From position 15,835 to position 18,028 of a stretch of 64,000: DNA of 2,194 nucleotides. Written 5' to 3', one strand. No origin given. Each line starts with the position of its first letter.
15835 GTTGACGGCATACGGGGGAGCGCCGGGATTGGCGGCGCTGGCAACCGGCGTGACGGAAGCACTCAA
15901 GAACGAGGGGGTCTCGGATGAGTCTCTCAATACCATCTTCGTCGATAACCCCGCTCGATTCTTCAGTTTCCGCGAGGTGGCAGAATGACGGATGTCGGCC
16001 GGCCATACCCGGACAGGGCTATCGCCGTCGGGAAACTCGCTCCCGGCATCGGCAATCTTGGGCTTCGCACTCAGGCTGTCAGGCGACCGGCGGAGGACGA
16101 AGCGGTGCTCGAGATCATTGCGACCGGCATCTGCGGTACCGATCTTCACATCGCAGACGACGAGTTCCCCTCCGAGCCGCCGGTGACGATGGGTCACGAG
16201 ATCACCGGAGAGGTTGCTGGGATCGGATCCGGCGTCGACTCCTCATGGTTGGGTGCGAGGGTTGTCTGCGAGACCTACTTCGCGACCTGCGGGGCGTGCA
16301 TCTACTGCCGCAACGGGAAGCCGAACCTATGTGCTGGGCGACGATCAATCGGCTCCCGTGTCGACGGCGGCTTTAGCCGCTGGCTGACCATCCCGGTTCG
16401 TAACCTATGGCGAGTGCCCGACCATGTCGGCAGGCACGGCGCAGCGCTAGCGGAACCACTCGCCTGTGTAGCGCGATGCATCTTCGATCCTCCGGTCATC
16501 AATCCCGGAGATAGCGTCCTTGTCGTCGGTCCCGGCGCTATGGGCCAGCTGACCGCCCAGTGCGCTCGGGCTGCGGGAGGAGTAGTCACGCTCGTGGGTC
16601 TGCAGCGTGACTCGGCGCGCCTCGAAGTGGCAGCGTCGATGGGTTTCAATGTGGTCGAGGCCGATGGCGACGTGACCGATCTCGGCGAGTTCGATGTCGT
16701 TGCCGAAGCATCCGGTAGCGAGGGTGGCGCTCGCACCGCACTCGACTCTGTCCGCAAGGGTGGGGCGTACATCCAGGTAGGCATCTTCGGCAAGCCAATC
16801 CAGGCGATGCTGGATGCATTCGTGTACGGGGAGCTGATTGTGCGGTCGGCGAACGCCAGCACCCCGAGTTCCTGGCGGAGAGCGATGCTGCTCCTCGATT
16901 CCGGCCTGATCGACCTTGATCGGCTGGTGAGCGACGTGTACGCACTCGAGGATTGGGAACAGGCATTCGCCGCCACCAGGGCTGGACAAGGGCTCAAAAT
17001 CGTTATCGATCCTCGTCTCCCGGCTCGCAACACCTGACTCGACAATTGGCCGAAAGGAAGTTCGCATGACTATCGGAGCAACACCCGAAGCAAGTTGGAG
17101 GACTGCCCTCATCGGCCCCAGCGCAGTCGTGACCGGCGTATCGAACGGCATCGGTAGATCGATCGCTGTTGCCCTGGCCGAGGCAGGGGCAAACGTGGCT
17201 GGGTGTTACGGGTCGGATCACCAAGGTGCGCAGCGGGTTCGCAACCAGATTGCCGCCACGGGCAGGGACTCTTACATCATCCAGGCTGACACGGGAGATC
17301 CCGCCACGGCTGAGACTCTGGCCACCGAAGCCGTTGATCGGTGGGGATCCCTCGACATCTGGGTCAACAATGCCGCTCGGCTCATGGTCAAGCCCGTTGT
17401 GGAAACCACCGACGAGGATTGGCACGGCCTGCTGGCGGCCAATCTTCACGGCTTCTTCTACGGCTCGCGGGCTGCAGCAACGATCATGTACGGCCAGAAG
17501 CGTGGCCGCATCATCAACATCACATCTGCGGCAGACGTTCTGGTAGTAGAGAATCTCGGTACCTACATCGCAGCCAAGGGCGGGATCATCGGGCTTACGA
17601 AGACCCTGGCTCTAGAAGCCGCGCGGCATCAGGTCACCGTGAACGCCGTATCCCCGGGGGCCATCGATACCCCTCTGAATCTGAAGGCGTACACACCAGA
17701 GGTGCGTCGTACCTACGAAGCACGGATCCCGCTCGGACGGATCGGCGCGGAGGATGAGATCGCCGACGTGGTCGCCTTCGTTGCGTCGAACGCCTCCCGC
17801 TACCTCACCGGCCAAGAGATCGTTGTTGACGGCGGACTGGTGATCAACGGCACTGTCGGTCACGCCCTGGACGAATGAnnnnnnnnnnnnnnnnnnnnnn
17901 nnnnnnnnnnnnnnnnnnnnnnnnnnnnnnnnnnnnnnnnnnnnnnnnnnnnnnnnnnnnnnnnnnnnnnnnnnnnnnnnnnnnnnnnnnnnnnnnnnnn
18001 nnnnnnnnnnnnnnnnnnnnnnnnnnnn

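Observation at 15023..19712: Five translationally coupled genes pair two non-homologous lactonase folds with two dehydrogenases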

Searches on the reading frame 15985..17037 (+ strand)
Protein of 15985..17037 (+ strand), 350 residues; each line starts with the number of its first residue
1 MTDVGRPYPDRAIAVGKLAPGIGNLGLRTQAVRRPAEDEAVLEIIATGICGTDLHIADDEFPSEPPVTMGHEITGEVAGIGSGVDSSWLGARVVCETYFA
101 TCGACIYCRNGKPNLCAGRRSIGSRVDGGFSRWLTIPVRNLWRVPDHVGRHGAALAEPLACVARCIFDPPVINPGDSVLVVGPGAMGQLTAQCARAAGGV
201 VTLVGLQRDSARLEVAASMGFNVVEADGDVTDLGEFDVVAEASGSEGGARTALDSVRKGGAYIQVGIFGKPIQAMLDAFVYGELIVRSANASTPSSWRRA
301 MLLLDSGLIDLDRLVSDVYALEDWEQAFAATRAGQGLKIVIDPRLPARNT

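Call 9: search_protein_families(library=pfam, proteins=[window:15985-17037:+])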
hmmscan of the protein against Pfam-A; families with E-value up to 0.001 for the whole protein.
window:15985-17037:+ (350 aa): 3 families
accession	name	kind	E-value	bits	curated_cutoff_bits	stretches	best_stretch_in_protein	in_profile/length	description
PF08240.17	ADH_N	-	3.7e-24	85.4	23.5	1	37-146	2-104/104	Alcohol dehydrogenase GroES-like domain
PF00107.32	ADH_zinc_N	-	8.9e-12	45.5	31.8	1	185-304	1-127/129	Zinc-binding dehydrogenase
PF16912.11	Glu_dehyd_C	-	7.2e-08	32.6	34.9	1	176-341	32-209/211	Glucose dehydrogenase C-terminus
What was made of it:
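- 15985..17037 (+): Zn-dependent medium-chain dehydrogenase; ATGA overlap with the PTE gene. Pfam (call 9).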

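Call 12: search_protein_families(library=ncbifam, proteins=[window:15985-17037:+], max_evalue=0.00001)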
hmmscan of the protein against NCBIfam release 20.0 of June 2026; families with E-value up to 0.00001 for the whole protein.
window:15985-17037:+ (350 aa): 20 families
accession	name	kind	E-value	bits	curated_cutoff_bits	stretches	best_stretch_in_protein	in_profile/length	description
NF003808.0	PRK05396.1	equivalog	2.6e-51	174.5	380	1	27-342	15-339/341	L-threonine 3-dehydrogenase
TIGR00692.1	tdh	equivalog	3e-50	171.2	458.35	1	27-341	13-338/340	L-threonine 3-dehydrogenase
NF041097.1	keto_inos_dh_IolM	equivalog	6.2e-39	133.7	450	1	33-341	48-387/389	scyllo-inosose 3-dehydrogenase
NF007489.0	PRK10083.1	equivalog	3.5e-33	115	376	1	24-224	11-210/339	Zn-dependent oxidoreductase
NF010344.0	PRK13771.1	subfamily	1.8e-30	106.1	349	1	34-332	22-321/334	putative alcohol dehydrogenase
NF007375.0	PRK09880.1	equivalog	8.3e-29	100.4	469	1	36-330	26-329/344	L-idonate 5-dehydrogenase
NF006940.0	PRK09422.1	equivalog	1.9e-28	99.4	344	1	30-264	17-258/338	alcohol dehydrogenase AdhP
TIGR02822.1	adh_fam_2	subfamily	9.7e-28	97.2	283.5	1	23-334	13-320/329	zinc-binding alcohol dehydrogenase family protein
TIGR03201.1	dearomat_had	equivalog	2.2e-26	92.8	338.65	1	32-225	18-215/349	6-hydroxycyclohex-1-ene-1-carbonyl-CoA dehydrogenase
NF041172.1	AcrlCoa_red_Thmprot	equivalog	2e-24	86.2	500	1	33-334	21-324/334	acryloyl-CoA reductase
TIGR03451.1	mycoS_dep_FDH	equivalog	1.7e-23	83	512.9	2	29-118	18-106/358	S-(hydroxymethyl)mycothiol dehydrogenase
TIGR03366.1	HpnZ_proposed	hypoth_equivalog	1.8e-23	83.2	328.1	1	35-321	3-312/315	putative phosphonate catabolism associated alcohol dehydrogenase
NF007642.0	PRK10309.1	equivalog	6.2e-23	81.6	550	1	36-224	24-209/347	galactitol-1-phosphate 5-dehydrogenase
NF047908.1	AldhRedAhr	equivalog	1.2e-22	80.3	470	1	37-335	28-326/335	NADPH-dependent aldehyde reductase Ahr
TIGR03989.1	Rxyl_3153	subfamily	1.7e-21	76.9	440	1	32-117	21-106/370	NDMA-dependent alcohol dehydrogenase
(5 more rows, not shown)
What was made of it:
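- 15985..17037 (+): All NCBIfam hits below cut-off (call 12).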

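Call 37: search_solved_structures(query=window:15985-17037:+, max_evalue=1e-30)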
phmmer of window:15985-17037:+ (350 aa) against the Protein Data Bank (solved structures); distinct sequences matched with E-value up to 1e-30: 7.
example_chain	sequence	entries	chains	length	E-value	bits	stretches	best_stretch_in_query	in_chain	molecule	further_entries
4ej6_A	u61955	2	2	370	9e-43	150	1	20-343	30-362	Putative zinc-binding dehydrogenase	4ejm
2d8a_A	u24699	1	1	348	1.6e-42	149.2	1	10-340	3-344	Probable L-threonine 3-dehydrogenase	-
2dfv_A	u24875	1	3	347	1.9e-42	149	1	11-340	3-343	Probable L-threonine 3-dehydrogenase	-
3gfb_A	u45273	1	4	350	1.3e-39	139.6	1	15-343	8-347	L-threonine 3-dehydrogenase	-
2dq4_A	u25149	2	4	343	2.4e-34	122.3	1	14-344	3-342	L-threonine 3-dehydrogenase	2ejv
5kia_A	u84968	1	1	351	3e-33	118.7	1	21-342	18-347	L-threonine 3-dehydrogenase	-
6isv_A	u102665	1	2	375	9.9e-31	110.4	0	21-271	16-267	Acetophenone reductase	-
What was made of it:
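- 15985..17037 (+): PDB best 4ej6 and threonine-dehydrogenase-like entries (call 37).
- The ZnADH scores best against threonine dehydrogenase models (calls 12, 37).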

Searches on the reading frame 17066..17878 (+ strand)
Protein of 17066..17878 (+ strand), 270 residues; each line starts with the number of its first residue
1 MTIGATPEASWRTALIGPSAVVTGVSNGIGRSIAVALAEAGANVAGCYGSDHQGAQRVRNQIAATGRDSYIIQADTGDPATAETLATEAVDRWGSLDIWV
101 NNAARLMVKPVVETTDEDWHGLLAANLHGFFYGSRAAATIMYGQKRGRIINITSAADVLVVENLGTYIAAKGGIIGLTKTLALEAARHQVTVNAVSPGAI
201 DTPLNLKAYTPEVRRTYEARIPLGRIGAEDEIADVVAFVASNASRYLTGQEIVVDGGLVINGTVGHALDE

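Call 9: search_protein_families(library=pfam, proteins=[window:17066-17878:+])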
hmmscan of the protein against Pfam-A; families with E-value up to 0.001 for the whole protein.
window:17066-17878:+ (270 aa): 4 families
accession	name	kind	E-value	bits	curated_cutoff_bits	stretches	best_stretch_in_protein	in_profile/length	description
PF13561.12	adh_short_C2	-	4.4e-62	210.2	27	1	24-258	1-235/236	Enoyl-(Acyl carrier protein) reductase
PF00106.31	adh_short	-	3.1e-48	164.3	26.6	1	20-206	3-188/195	short chain dehydrogenase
PF08659.16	KR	-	1.1e-07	32.4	22.6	1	21-171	4-153/180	KR domain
PF23441.1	SDR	-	0.00012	22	27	1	22-259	12-256/258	SDR-like rossmann domain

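Call 12: search_protein_families(library=ncbifam, proteins=[window:17066-17878:+], max_evalue=0.00001)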
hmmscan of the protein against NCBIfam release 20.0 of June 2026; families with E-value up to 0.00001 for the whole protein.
window:17066-17878:+ (270 aa): 219 families (the best 25 are shown)
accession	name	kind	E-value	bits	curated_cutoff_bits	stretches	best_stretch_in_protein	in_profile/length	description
NF009384.0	PRK12743.1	equivalog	1.4e-61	208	264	1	19-263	8-252/258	SDR family oxidoreductase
TIGR01830.1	3oxo_ACP_reduc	equivalog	8.1e-61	205.8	297.75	1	20-259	1-239/239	3-oxoacyl-[acyl-carrier-protein] reductase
NF004791.0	PRK06138.1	equivalog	2.7e-60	203.8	312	1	17-260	5-251/252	SDR family oxidoreductase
NF005559.1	PRK07231.1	subfamily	9.9e-58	195.6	215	1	17-259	4-248/249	glucose 1-dehydrogenase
NF009466.0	PRK12826.1-2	subfamily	1.4e-56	191.7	222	1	20-260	6-246/248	3-oxoacyl-ACP reductase FabG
NF004198.0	PRK05653.1-3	equivalog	1.7e-56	191.4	296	1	17-260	7-248/248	3-oxoacyl-ACP reductase FabG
NF006493.1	PRK08936.1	subfamily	6e-55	186.3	420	1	17-259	7-251/261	glucose-1-dehydrogenase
NF004197.0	PRK05653.1-1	equivalog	3.3e-54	184.1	332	1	15-259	5-247/249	3-oxoacyl-ACP reductase FabG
NF012208.0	SDR_dihy_bifunc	exception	2.1e-52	178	325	1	20-258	1-231/233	bifunctional dihydropteridine reductase/dihydrofolate reductase TmpR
NF052558.1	MBtsdlDhBudC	equivalog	8.1e-52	176.3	270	1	20-259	6-242/250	meso-2,3-butanediol dehydrogenase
NF004199.0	PRK05653.1-4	equivalog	1.1e-51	175.8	301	1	17-259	5-246/247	3-oxoacyl-ACP reductase FabG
NF053807.1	RhamDHLra1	equivalog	1.5e-51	175.5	400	1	17-261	4-250/252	L-rhamnose 1-dehydrogenase Lra1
NF009093.0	PRK12429.1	subfamily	5.1e-51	173.4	258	1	19-260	7-258/259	3-hydroxybutyrate dehydrogenase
NF006070.0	PRK08213.1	subfamily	1.8e-50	171.9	279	1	15-259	10-257/259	gluconate 5-dehydrogenase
NF004818.0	PRK06172.1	equivalog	2.2e-50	171.3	336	1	16-259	6-251/253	SDR family oxidoreductase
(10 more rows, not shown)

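Call 76: search_solved_structures(query=window:17066-17878:+, max_evalue=1e-40)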
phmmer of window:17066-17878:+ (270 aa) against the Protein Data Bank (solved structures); distinct sequences matched with E-value up to 1e-40: 21.
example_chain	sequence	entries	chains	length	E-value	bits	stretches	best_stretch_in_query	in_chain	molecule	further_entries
4dml_A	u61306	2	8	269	2.4e-49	171.3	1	4-260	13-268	3-oxoacyl-[acyl-carrier-protein] reductase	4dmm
3osu_A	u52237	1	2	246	3.2e-48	167.6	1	18-258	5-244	3-oxoacyl-[acyl-carrier-protein] reductase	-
3sj7_A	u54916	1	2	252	3.6e-48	167.4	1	18-258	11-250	3-oxoacyl-(Acyl-carrier-protein) reductase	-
2uvd_A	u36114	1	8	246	1e-46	162.6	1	16-259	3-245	3-OXOACYL-(ACYL-CARRIER-PROTEIN) REDUCTASE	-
2ph3_A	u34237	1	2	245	1.1e-45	159.2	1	20-259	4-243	3-oxoacyl-[acyl carrier protein] reductase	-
4m8s_A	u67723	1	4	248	1.8e-45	158.5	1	15-259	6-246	Putative 3-oxoacyl-[acyl-carrier protein] reductase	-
4jro_A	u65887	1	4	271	5.5e-45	157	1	14-259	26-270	FabG protein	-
6oz7_A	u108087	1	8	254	3.2e-44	154.5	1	20-260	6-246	Uncharacterized oxidoreductase YohF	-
2hq1_A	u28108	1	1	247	9e-44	153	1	15-259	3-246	Glucose/ribitol dehydrogenase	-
6ux3_A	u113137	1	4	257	5.5e-43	150.4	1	19-260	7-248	Acetoin dehydrogenase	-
1edo_A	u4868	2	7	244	7.3e-42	146.7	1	18-260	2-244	BETA-KETO ACYL CARRIER PROTEIN REDUCTASE | KETOACYL REDUCTASE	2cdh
3tzh_A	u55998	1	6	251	1.5e-41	145.7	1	15-259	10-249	3-oxoacyl-[acyl-carrier protein] reductase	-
3tzk_A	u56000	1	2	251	1.7e-41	145.5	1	15-259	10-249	3-oxoacyl-[acyl-carrier protein] reductase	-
4wjz_A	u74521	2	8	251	3.2e-41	144.6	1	15-259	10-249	3-oxoacyl-[acyl-carrier-protein] reductase FabG | 3-oxoacyl-[acyl-carrier protein] reductase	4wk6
4rzh_A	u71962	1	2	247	3.9e-41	144.4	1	13-260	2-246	3-oxoacyl-[acyl-carrier protein] reductase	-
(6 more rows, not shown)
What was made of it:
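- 17066..17878 (+): Classical SDR; preceded by a 28-nt spacer with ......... Generic FabG-like PDB neighbours (call 76).
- The SDR is generically FabG-like (call 76).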
